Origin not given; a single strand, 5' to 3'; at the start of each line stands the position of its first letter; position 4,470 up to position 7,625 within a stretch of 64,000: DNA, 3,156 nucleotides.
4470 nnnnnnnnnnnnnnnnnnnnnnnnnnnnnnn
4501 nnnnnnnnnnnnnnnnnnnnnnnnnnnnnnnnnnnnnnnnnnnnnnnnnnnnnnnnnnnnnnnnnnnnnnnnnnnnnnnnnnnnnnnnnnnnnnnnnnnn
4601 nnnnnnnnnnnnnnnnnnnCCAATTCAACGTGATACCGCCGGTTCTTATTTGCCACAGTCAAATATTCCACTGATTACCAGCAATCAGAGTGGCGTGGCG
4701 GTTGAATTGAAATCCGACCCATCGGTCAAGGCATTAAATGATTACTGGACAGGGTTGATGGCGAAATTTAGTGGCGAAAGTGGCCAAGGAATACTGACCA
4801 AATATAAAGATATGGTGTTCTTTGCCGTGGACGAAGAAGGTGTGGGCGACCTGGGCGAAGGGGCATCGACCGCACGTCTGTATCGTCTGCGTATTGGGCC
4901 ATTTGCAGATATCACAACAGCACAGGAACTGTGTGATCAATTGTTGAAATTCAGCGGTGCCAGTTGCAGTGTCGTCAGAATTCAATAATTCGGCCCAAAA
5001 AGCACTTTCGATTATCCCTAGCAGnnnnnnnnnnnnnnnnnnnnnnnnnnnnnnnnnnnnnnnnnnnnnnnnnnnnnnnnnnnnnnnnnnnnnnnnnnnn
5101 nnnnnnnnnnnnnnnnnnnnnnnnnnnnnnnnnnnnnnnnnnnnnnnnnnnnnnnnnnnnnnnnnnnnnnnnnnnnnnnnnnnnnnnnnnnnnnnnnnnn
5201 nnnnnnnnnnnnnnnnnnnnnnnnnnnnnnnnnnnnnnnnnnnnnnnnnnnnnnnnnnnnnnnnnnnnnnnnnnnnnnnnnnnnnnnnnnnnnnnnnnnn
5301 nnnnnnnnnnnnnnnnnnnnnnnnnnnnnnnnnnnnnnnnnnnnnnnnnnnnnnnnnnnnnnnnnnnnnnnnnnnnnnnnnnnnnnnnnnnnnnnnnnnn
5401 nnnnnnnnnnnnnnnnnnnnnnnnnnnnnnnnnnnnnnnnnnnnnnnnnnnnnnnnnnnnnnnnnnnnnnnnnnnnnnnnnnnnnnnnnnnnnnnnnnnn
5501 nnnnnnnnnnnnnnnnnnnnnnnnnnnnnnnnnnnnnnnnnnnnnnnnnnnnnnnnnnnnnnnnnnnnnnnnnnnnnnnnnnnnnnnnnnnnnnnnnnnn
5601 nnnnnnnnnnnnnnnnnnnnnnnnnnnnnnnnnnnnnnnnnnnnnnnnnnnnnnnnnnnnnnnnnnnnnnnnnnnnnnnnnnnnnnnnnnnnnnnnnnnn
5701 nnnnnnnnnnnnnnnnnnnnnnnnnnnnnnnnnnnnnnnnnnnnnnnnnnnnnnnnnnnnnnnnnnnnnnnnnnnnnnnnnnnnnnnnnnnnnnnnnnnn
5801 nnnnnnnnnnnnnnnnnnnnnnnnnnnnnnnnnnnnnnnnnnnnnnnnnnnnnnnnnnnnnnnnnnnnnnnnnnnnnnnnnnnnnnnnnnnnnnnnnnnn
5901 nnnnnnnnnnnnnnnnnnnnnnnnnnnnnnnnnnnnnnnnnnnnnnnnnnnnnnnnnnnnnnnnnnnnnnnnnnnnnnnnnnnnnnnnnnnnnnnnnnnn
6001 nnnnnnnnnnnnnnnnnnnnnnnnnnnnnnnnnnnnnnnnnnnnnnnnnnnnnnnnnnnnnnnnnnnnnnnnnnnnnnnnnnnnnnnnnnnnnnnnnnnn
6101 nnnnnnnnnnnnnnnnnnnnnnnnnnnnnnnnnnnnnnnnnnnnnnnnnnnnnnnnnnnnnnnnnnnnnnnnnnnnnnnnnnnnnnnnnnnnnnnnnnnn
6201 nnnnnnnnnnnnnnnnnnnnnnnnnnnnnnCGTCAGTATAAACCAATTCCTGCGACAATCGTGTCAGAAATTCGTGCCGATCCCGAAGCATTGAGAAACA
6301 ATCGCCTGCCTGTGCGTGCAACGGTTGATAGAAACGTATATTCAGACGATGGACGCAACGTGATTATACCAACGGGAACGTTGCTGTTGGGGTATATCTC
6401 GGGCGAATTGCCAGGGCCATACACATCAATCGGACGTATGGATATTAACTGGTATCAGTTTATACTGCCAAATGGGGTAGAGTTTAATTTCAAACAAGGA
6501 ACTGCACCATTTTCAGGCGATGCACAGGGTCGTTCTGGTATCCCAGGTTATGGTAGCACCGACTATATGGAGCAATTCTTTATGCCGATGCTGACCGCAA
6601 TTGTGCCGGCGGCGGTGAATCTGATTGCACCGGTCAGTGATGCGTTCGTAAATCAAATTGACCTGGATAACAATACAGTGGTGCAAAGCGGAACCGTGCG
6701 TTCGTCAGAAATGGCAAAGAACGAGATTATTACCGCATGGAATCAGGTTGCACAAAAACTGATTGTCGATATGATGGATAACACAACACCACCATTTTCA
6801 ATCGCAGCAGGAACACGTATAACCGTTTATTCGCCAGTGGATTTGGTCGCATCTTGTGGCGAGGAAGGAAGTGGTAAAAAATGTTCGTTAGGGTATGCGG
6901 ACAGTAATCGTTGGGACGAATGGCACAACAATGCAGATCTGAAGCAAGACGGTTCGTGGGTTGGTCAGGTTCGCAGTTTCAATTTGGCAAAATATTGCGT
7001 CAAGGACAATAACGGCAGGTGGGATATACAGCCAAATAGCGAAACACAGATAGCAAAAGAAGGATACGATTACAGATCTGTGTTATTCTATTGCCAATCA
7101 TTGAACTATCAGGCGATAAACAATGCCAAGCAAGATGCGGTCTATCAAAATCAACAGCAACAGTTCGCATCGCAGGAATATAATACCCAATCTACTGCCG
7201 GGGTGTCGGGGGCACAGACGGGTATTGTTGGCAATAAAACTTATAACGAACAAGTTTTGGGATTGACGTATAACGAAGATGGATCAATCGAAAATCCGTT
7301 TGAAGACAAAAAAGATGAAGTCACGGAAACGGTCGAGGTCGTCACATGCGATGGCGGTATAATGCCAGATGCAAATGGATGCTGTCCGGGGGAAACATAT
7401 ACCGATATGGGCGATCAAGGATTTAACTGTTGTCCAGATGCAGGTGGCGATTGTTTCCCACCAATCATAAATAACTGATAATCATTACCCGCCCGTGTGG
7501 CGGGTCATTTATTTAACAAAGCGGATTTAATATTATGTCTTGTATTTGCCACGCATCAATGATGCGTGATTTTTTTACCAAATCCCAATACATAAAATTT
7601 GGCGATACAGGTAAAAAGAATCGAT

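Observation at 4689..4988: VirB9 fused to a C-terminal SPOR (septal peptidoglycan-binding) domain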

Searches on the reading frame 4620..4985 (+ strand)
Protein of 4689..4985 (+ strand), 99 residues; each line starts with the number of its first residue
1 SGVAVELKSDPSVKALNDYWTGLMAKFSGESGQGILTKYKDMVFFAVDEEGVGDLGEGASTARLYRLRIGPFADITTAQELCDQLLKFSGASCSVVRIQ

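Call 3: search_protein_families(library=pfam, proteins=[window:4689-4985:+], max_evalue=1)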
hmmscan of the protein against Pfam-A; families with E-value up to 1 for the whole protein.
window:4689-4985:+ (99 aa): 1 family
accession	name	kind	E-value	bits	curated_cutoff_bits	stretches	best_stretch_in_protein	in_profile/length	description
PF05036.18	SPOR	-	1e-05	26.2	21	1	62-97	41-76/76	SPOR domain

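Call 4: search_protein_families(library=ncbifam, proteins=[window:4689-4985:+], max_evalue=1)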
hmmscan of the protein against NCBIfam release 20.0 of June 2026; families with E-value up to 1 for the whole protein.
window:4689-4985:+ (99 aa): 0 families

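Call 15: search_solved_structures(query=A1, max_evalue=10, show_alignments=3)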
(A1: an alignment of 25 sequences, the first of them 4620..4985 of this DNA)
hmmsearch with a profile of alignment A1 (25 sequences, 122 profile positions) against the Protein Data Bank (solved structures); distinct sequences matched with E-value up to 10: 4.
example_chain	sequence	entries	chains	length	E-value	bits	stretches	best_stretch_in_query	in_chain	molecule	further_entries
6vbq_H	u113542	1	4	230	0.17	15.3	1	24-118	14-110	DH822 heavy chain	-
8dtr_A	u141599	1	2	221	0.64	13.5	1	24-111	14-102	COV30-14 heavy chain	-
8uvw_B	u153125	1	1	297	1.1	12.7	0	63-119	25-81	Breast cancer type 2 susceptibility protein, DNA repair protein RAD51 homolog 1 fusion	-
6vz6_A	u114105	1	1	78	1.6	12.2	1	38-68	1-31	Cytochrome b5-domain protein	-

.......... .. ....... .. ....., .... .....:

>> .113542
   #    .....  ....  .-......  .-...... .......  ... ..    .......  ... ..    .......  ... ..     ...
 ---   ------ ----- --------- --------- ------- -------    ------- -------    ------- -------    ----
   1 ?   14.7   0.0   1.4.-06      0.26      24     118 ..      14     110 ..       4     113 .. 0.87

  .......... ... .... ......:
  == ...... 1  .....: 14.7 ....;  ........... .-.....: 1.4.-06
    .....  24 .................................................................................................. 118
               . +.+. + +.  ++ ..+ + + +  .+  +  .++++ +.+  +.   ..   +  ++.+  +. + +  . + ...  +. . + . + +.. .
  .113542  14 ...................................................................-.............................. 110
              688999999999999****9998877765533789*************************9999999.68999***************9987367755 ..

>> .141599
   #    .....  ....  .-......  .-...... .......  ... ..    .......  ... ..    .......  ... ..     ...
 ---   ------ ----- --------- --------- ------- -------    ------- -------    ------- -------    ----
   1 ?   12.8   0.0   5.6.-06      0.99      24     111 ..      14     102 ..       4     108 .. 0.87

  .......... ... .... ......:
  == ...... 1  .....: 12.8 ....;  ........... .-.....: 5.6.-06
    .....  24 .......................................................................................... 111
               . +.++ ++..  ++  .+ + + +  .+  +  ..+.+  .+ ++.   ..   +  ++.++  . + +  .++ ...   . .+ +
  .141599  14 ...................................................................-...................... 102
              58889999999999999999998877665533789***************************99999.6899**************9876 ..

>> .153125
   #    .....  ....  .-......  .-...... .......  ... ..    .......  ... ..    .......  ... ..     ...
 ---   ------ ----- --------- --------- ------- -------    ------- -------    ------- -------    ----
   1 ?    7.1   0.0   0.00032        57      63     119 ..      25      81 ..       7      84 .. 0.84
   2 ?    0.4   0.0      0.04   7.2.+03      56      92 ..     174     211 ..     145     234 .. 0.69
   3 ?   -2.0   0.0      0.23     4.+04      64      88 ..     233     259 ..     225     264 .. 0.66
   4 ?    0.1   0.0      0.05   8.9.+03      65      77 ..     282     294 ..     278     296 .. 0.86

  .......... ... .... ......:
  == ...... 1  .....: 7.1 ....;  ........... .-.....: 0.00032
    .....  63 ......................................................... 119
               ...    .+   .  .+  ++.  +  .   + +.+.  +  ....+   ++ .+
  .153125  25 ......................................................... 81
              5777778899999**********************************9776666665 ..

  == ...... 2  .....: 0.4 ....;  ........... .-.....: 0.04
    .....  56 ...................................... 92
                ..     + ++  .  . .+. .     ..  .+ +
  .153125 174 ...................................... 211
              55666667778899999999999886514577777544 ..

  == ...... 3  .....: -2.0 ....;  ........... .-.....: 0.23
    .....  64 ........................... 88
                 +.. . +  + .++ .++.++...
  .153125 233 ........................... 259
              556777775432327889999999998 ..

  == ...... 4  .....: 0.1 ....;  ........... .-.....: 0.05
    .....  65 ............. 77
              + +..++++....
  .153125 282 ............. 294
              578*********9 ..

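Call 23: predict_structure(alignment_id=A1)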
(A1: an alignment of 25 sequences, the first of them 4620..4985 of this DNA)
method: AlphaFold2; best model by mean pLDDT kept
length: 122 residues; sequences in the alignment: 25
mean_pLDDT: 62.2   pTM: 0.56
mean pLDDT of the five models: 62.2, 60.7, 47.2, 46.7, 44.2
residues with pLDDT >= 90: 0; 70-90: 61; 50-70: 26; < 50: 35
segments of 3 or more residues with pLDDT < 50: 1-23, 73-84
pLDDT, mean of each block of 10 residues (from residue 1): 31 36 64 74 78 66 72 41 58 77 78 70 61
secondary structure, 60 per line:
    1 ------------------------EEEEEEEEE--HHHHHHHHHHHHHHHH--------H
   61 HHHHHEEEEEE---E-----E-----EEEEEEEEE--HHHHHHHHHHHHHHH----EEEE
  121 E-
elements in order: E25-33 H36-51 H60-65 E66-71 E87-95 H98-112 E117-121

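Call 25: fold_search(model_id=the predicted structure, library=pdb)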
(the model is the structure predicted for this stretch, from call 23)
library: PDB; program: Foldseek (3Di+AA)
matches with E <= 10: 1068; with E <= 0.001: 0
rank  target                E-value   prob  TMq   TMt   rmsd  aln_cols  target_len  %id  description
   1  6i09_A                1.1e-03  1.00  0.49  0.71   3.3        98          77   18  Crystal structure of RlpA SPOR domain from Pseudomonas aeruginosa in complex with denuded glycan obtained by soaking (released 2019-11-13)
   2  6i05                  3.0e-03  1.00  0.45  0.68   4.5        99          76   17  Crystal structure of RlpA SPOR domain from Pseudomonas aeruginosa (released 2019-11-13)
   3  6ztg_MODEL_1_A        3.6e-03  0.99  0.41  0.27  13.0       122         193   14  Spor protein DedD (released 2020-11-11)
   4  6bwq_B                8.9e-03  0.97  0.36  0.33   5.1       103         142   13  LarC2, the C-terminal domain of a cyclometallase involved in the synthesis of the NPN cofactor of lactate racemase, in (released 2018-06-20)
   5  7mn1_MODEL_1_A        9.5e-03  0.91  0.35  0.42   6.5       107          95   15  Rules for designing protein fold switches and their implications for the folding code (released 2022-05-18)
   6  2ril                  1.7e-02  0.57  0.28  0.32   7.7       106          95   14  Crystal structure of a putative monooxygenase (YP_001095275.1) from Shewanella loihica PV-4 at 1.26 A resolution (released 2007-10-23)
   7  9v1k_sw               1.8e-02  0.51  0.28  0.32   9.6       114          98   14  Cryo- EM structure of small subunit (head) of 75S ribosome with P- tRNA from Entamoeba histolytica (released 2025-10-08)
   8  5o5j_F                1.9e-02  0.72  0.31  0.37   7.1       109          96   12  Structure of the 30S small ribosomal subunit from Mycobacterium smegmatis (released 2017-07-12)
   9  6nuk_B                2.7e-02  0.63  0.31  0.35   8.2       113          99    7  De novo designed protein Ferredog-Diesel (released 2019-06-12)
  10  6y57_SU               2.9e-02  0.51  0.31  0.36  10.8       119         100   14  Structure of human ribosome in hybrid-PRE state (released 2020-04-15)
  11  3bn7                  3.0e-02  0.38  0.27  0.30   7.3       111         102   13  CRYSTAL STRUCTURE OF A DIMERIC FERREDOXIN-LIKE PROTEIN (CC_2267) FROM CAULOBACTER CRESCENTUS CB15 AT 1.64 A RESOLUTION (released 2007-12-25)
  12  5tcu_SE               3.5e-02  0.72  0.35  0.41   7.2       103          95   17  Methicillin sensitive Staphylococcus aureus 70S ribosome (released 2017-05-24)
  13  4v8m_AQ               3.7e-02  0.47  0.29  0.32  11.2       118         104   12  High-resolution cryo-electron microscopy structure of the Trypanosoma brucei ribosome (released 2014-07-09)
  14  2ftr_A                4.0e-02  0.54  0.30  0.33   7.0       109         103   11  Crystal structure of an ethyl tert-butyl ether d (ethd) family protein (bh0200) from bacillus halodurans c-125 at 1.40 (released 2006-02-07)
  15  2v8v_D                4.2e-02  0.16  0.21  0.11   9.0       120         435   13  Crystal structure of mutant R322A of beta-alanine synthase from Saccharomyces kluyveri (released 2007-10-02)
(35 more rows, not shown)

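Call 46: search_solved_structures(query=A5, max_evalue=10, show_alignments=4)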
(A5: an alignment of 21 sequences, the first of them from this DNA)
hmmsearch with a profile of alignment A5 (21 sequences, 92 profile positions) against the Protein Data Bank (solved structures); distinct sequences matched with E-value up to 10: 7.
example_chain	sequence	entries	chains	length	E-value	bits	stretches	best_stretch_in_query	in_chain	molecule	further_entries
7uve_A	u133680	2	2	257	0.27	15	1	18-48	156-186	Histone-lysine N-methyltransferase eggless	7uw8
7bb3_A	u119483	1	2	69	0.89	13.4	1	20-53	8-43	Survival motor neuron-like protein 1,Survival motor neuron-like protein 1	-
8cra_E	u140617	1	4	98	1.3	12.8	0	2-34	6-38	Developmental protein SEPALLATA 3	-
4ox0_A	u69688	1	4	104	1.5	12.6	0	2-34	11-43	Developmental protein SEPALLATA 3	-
8gr2_A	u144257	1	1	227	2.5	11.9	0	12-53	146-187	DUF459 domain-containing protein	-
6kos_A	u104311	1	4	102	3.2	11.6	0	15-40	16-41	SUWA (Super WA20)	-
8tlb_A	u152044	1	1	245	3.4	11.5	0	12-53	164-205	Peptidoglycan O-acetyltransferase B (PatB)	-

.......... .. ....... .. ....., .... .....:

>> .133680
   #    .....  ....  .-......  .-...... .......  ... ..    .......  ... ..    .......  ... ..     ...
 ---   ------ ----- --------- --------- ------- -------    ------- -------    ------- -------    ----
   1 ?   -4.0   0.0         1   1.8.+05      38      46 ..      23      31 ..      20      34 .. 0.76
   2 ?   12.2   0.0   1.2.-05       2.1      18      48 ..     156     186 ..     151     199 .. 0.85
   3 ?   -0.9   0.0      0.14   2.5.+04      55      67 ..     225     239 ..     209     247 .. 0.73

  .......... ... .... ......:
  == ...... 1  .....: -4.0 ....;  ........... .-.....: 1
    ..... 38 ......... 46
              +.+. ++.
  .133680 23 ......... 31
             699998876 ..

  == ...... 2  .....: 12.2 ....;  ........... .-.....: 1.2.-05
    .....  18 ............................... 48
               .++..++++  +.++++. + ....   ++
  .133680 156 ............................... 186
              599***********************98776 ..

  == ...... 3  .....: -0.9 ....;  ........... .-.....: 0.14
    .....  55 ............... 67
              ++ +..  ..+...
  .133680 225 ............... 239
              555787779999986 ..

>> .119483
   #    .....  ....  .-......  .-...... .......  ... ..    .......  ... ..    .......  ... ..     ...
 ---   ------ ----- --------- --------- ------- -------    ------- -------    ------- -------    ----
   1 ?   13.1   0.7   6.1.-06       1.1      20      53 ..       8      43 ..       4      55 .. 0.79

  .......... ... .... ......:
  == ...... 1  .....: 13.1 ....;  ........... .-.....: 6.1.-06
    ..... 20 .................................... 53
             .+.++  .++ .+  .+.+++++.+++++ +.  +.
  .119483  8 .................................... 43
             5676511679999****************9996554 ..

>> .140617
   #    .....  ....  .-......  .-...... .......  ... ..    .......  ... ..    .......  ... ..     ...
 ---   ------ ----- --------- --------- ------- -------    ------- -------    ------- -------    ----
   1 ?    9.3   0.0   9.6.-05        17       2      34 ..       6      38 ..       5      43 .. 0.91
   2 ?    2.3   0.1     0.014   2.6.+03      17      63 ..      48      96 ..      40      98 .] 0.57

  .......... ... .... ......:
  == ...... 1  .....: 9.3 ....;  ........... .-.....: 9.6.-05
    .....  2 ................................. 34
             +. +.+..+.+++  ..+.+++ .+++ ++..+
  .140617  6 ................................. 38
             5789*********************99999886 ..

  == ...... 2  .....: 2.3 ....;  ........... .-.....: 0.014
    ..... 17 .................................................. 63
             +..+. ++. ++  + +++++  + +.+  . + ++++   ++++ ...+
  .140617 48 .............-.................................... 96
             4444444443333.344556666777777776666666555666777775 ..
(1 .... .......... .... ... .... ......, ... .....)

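Call 61: predict_structure(alignment_id=A5)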
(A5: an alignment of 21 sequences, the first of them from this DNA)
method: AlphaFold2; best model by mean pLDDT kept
length: 101 residues; sequences in the alignment: 21
mean_pLDDT: 85.2   pTM: 0.76
mean pLDDT of the five models: 85.2, 83.1, 82.9, 83.0, 82.7
residues with pLDDT >= 90: 57; 70-90: 25; 50-70: 19; < 50: 0
segments of 3 or more residues with pLDDT < 50: none
pLDDT, mean of each block of 10 residues (from residue 1): 87 95 87 74 93 61 82 95 89 88 83
secondary structure, 60 per line:
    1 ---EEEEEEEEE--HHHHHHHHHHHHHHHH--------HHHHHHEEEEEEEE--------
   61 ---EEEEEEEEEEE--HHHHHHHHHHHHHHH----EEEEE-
elements in order: E4-12 H15-30 H39-44 E45-52 E64-74 H77-91 E96-100

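Call 63: fold_search(model_id=the predicted structure, library=pdb)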
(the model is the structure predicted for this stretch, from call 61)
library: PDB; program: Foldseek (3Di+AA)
matches with E <= 10: 919; with E <= 0.001: 0
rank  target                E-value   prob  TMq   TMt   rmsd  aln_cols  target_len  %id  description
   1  6ztg_MODEL_1_A        2.7e-03  1.00  0.47  0.27   7.0       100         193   15  Spor protein DedD (released 2020-11-11)
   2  6i09_A                3.5e-03  1.00  0.55  0.69   3.8       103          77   13  Crystal structure of RlpA SPOR domain from Pseudomonas aeruginosa in complex with denuded glycan obtained by soaking (released 2019-11-13)
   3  6i05                  7.0e-03  1.00  0.53  0.68   4.8       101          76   13  Crystal structure of RlpA SPOR domain from Pseudomonas aeruginosa (released 2019-11-13)
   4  6y57_SU               9.7e-03  0.85  0.35  0.36   9.9       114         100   11  Structure of human ribosome in hybrid-PRE state (released 2020-04-15)
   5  5o5j_F                1.2e-02  0.87  0.37  0.38   8.4       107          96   16  Structure of the 30S small ribosomal subunit from Mycobacterium smegmatis (released 2017-07-12)
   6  7k00_F                1.3e-02  0.87  0.36  0.36   8.4       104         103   12  Structure of the Bacterial Ribosome at 2 Angstrom Resolution (released 2020-09-23)
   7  2ril                  1.7e-02  0.63  0.31  0.32   8.2       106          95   14  Crystal structure of a putative monooxygenase (YP_001095275.1) from Shewanella loihica PV-4 at 1.26 A resolution (released 2007-10-23)
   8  2ftr_B                1.8e-02  0.75  0.33  0.33   7.3       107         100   10  Crystal structure of an ethyl tert-butyl ether d (ethd) family protein (bh0200) from bacillus halodurans c-125 at 1.40 (released 2006-02-07)
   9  6v39_f                2.0e-02  0.80  0.35  0.37   8.4       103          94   14  Cryo-EM structure of the Acinetobacter baumannii Ribosome: 70S with P-site tRNA (released 2020-02-05)
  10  1p1l                  2.1e-02  0.94  0.39  0.39   7.2       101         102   11  Structure of the Periplasmic divalent cation tolerance protein CutA from Archaeoglobus fulgidus (released 2003-04-29)
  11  4ybb_AF               2.2e-02  0.63  0.33  0.32   8.4       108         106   13  High-resolution structure of the Escherichia coli ribosome (released 2015-03-18)
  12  3bb5_D                2.2e-02  0.35  0.24  0.23   9.3       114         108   13  CRYSTAL STRUCTURE OF A DIMERIC FERREDOXIN-LIKE PROTEIN OF UNKNOWN FUNCTION (JANN_3925) FROM JANNASCHIA SP. CCS1 AT 2.3 (released 2007-11-20)
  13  2ftr_A                2.4e-02  0.69  0.33  0.33   7.4       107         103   11  Crystal structure of an ethyl tert-butyl ether d (ethd) family protein (bh0200) from bacillus halodurans c-125 at 1.40 (released 2006-02-07)
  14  4ewt_A                2.4e-02  0.30  0.24  0.10  10.2       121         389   12  The crystal structure of a putative aminohydrolase from methicillin resistant Staphylococcus aureus (released 2013-02-20)
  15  8a98_SM               2.5e-02  0.69  0.36  0.36  10.3       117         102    9  CRYO-EM STRUCTURE OF LEISHMANIA MAJOR 80S RIBOSOME : snoRNA MUTANT (released 2023-10-11)
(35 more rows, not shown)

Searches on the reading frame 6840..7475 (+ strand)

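Call 60: search_protein_families(library=pfam, proteins=[window:6840-7475:+], max_evalue=1)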
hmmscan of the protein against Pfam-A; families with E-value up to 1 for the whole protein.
window:6840-7475:+ (212 aa): 1 family
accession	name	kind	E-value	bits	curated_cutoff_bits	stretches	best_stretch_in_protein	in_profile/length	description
PF14940.11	TMEM219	-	0.003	17.5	27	1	31-170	39-170/240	Transmembrane 219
